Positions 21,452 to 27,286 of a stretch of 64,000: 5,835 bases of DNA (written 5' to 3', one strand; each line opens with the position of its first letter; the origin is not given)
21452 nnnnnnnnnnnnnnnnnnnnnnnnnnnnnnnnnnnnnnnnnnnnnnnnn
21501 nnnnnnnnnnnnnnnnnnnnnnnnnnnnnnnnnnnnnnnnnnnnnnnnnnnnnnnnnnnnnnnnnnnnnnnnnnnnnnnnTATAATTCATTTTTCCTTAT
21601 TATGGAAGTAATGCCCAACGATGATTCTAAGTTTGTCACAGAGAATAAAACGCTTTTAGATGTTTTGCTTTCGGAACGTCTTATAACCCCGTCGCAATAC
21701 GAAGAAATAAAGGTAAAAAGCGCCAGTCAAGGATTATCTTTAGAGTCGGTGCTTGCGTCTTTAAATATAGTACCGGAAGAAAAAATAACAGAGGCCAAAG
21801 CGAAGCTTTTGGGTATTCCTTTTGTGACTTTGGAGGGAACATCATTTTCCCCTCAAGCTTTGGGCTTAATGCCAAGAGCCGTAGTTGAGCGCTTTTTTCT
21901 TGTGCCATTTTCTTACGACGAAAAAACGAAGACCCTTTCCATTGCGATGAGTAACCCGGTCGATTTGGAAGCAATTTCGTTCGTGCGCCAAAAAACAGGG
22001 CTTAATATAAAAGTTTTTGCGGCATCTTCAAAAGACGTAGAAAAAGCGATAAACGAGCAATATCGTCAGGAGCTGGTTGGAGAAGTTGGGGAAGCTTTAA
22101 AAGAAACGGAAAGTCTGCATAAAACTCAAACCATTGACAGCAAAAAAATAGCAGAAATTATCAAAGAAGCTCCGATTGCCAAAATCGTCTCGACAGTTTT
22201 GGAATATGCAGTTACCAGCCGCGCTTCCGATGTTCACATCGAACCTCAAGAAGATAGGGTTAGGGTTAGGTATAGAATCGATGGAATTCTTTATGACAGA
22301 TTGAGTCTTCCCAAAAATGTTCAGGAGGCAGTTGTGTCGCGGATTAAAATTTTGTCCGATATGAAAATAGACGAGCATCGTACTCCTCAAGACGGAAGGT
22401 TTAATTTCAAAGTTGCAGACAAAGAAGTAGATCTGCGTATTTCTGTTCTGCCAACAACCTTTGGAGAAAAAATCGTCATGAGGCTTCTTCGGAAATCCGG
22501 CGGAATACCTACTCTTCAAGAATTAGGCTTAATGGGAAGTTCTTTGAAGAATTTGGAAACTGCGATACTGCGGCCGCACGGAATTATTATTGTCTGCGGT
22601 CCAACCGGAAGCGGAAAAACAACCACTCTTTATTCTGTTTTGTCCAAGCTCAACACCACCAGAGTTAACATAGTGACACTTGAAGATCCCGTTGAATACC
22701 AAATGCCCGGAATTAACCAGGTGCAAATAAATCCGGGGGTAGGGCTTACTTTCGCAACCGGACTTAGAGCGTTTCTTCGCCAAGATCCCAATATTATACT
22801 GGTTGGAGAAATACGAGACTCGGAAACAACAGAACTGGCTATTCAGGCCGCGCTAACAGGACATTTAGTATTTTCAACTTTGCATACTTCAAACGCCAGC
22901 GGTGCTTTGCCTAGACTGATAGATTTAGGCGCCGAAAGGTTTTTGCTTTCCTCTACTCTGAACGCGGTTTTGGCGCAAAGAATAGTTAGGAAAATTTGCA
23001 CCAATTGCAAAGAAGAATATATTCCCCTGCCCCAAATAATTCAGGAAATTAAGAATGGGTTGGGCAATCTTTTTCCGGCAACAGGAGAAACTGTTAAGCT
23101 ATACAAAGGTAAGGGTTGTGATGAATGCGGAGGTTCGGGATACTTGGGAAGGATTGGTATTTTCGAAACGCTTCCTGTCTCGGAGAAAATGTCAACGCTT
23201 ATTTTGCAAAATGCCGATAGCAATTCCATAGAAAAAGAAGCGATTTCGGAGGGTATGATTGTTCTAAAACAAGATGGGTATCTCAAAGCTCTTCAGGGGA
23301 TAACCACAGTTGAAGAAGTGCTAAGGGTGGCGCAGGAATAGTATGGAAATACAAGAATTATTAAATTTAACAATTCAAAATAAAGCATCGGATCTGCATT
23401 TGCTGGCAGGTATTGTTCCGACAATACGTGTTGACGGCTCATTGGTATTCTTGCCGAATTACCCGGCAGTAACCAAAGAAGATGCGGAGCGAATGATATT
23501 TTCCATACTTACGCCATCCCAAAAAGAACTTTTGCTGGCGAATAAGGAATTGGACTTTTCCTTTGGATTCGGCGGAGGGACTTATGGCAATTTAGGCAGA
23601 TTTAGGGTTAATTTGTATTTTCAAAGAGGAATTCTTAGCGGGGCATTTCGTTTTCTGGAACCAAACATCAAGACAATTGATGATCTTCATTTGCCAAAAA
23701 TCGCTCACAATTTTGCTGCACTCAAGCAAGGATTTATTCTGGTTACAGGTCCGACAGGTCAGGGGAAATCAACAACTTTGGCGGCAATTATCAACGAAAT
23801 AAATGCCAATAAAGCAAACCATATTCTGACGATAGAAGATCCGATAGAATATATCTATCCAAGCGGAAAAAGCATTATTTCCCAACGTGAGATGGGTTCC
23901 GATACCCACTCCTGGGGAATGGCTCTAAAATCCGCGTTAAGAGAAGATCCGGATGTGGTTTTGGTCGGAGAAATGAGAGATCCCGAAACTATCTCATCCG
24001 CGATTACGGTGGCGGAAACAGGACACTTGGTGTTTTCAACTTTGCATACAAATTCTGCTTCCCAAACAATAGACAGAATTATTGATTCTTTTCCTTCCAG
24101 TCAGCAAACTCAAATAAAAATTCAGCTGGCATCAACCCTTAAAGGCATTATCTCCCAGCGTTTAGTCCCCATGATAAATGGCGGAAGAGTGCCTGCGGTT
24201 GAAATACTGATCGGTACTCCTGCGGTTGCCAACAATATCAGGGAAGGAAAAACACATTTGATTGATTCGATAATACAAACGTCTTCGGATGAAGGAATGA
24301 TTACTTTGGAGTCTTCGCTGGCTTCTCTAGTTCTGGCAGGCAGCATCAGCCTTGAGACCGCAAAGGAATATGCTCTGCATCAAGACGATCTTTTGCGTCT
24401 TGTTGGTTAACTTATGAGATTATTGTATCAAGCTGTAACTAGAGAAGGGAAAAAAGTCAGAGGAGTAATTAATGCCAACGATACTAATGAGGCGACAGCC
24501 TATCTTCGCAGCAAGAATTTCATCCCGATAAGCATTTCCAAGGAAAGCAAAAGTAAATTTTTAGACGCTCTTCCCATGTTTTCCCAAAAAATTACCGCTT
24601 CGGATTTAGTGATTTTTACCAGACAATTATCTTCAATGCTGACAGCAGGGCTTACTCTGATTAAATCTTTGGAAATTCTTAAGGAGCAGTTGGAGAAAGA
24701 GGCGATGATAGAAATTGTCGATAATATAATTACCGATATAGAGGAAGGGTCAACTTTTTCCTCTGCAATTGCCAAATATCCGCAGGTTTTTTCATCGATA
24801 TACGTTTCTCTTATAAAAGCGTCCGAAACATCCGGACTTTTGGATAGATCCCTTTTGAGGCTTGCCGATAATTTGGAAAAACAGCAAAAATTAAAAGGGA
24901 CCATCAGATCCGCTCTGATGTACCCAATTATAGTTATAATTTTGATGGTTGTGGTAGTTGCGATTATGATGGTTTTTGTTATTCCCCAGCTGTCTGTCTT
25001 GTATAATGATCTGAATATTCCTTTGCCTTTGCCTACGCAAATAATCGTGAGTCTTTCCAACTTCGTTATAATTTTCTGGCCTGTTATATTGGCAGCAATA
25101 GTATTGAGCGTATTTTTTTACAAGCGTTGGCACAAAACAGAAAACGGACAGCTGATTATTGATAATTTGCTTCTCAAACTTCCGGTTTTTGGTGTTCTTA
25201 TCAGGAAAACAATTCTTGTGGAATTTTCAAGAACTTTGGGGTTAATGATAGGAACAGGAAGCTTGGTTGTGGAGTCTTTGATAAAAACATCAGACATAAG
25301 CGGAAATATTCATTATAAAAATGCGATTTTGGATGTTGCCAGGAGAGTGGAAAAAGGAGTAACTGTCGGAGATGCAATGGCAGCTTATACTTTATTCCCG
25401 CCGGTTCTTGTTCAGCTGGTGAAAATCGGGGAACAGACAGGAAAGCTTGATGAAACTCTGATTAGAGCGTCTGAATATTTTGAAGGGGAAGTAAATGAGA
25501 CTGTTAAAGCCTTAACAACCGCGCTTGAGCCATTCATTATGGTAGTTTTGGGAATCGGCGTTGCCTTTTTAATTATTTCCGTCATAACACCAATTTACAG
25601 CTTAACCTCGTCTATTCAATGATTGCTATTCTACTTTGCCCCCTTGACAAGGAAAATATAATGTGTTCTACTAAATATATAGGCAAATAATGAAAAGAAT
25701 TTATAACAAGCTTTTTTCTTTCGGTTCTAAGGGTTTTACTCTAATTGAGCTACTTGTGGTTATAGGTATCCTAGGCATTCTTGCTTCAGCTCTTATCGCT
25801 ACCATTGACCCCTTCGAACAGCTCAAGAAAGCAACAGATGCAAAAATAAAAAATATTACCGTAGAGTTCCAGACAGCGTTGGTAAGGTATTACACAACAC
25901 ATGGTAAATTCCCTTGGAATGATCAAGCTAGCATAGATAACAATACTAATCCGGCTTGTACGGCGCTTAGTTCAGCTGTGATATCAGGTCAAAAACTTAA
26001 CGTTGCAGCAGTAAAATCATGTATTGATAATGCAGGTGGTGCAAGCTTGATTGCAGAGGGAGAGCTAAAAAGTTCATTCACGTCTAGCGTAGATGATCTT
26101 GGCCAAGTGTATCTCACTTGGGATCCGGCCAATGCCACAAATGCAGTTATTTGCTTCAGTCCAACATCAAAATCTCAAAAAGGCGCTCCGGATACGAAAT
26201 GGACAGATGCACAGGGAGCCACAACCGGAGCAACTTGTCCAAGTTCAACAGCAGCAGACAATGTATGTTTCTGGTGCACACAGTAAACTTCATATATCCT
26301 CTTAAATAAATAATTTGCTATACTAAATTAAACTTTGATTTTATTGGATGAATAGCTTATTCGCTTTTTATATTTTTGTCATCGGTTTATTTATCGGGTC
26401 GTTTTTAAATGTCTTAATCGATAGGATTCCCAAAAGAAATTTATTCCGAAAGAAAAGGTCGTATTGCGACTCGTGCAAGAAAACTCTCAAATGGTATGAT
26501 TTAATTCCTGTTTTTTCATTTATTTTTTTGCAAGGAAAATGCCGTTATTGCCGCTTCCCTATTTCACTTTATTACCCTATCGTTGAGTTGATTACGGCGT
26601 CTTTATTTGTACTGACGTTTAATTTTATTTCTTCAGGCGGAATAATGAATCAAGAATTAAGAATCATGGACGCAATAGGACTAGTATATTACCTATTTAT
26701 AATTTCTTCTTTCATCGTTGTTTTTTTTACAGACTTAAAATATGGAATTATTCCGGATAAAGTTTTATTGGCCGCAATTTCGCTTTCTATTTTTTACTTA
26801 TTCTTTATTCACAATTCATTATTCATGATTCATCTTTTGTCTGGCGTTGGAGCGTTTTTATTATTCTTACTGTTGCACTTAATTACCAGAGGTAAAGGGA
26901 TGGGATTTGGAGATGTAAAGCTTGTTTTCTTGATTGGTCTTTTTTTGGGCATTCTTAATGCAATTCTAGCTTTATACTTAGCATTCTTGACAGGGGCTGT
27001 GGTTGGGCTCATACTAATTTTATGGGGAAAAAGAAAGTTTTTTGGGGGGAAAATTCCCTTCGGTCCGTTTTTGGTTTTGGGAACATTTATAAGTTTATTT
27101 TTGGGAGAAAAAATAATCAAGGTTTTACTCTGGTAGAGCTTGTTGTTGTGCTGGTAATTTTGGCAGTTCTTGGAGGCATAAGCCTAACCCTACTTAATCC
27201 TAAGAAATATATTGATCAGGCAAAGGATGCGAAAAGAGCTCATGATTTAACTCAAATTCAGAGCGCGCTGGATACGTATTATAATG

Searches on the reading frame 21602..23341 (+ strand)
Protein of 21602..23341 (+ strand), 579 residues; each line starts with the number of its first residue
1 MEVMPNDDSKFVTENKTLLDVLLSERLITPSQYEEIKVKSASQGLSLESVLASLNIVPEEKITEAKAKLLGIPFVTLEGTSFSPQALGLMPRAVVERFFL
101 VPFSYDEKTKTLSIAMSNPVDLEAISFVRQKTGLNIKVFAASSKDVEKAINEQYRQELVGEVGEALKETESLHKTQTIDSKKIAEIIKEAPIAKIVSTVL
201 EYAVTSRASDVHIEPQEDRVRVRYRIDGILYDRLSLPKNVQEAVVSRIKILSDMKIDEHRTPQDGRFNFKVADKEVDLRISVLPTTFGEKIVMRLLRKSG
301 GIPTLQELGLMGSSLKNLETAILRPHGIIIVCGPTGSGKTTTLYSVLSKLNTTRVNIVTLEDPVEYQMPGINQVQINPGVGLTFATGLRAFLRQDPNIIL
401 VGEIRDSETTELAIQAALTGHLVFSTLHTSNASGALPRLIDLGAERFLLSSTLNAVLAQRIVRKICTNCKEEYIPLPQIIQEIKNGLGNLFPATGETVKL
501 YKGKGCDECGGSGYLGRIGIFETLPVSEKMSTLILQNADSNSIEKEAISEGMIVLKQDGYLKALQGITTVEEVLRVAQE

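Call 20: search_protein_families(library=pfam, proteins=[window:21602-23341:+], max_evalue=0.00001)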
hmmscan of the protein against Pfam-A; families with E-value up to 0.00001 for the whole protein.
window:21602-23341:+ (579 aa): 2 families
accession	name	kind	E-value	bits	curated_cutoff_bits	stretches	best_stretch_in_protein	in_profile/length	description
PF00437.27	T2SSE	-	5.9e-129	430.4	24.9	1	188-575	4-370/370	Type II/IV secretion system protein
PF05157.20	MshEN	-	1.5e-14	54.2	23.1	1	70-158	1-88/90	MshEN domain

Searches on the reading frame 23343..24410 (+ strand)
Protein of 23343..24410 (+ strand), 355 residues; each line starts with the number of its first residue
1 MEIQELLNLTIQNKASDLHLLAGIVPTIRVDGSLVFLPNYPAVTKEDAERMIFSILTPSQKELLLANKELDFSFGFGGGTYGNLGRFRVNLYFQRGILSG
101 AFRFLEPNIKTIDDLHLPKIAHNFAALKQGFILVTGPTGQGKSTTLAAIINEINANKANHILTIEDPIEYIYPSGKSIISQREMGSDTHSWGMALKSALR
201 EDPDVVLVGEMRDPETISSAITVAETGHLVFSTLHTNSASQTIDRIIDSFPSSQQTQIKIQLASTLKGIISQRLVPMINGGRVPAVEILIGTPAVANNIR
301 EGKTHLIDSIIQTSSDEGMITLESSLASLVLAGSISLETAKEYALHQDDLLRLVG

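Call 20: search_protein_families(library=pfam, proteins=[window:23343-24410:+], max_evalue=0.00001)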
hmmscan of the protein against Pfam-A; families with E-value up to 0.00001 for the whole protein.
window:23343-24410:+ (355 aa): 1 family
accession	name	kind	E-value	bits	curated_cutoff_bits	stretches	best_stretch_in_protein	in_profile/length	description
PF00437.27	T2SSE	-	1.2e-44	152.9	24.9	1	124-277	137-280/370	Type II/IV secretion system protein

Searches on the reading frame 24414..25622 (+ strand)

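Call 20: search_protein_families(library=pfam, proteins=[window:24414-25622:+], max_evalue=0.00001)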
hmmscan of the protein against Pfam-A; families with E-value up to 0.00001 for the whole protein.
window:24414-25622:+ (402 aa): 1 family
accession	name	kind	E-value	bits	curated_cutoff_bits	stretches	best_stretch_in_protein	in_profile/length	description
PF00482.28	T2SSF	-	9.1e-55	184.4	25.2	2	68-191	1-125/125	Type II secretion system (T2SS), protein F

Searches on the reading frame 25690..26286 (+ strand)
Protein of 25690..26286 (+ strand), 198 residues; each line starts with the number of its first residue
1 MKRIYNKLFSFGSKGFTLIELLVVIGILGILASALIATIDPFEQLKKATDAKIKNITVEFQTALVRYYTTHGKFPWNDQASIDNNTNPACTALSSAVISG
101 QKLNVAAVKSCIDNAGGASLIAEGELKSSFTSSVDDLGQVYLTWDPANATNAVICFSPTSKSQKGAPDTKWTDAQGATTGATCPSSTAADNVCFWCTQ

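Call 21: search_protein_families(library=pfam, proteins=[window:25690-26286:+], max_evalue=0.00001)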
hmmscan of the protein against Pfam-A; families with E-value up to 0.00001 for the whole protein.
window:25690-26286:+ (198 aa): 1 family
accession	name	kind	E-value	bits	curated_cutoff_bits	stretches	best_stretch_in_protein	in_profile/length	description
PF07963.17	N_methyl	-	1.4e-07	31.3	21.2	1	13-35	4-26/27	Prokaryotic N-terminal methylation motif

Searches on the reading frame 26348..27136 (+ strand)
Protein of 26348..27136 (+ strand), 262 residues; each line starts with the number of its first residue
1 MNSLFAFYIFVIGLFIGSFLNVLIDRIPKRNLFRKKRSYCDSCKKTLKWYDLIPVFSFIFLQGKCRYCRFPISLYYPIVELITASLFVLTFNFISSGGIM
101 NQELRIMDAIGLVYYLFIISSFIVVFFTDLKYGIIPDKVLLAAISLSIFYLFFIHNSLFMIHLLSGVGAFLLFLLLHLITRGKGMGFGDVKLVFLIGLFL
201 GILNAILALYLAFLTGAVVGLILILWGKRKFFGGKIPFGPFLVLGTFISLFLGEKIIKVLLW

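Call 21: search_protein_families(library=pfam, proteins=[window:26348-27136:+], max_evalue=0.00001)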
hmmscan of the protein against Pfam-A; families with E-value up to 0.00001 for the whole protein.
window:26348-27136:+ (262 aa): 2 families
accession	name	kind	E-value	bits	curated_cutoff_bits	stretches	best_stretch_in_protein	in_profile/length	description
PF06750.18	A24_N_bact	-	5.2e-32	110.2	23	1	11-91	1-81/84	Bacterial Peptidase A24 N-terminal domain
PF01478.23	Peptidase_A24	-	1.2e-14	55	26.5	1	116-221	1-104/104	Type IV leader peptidase family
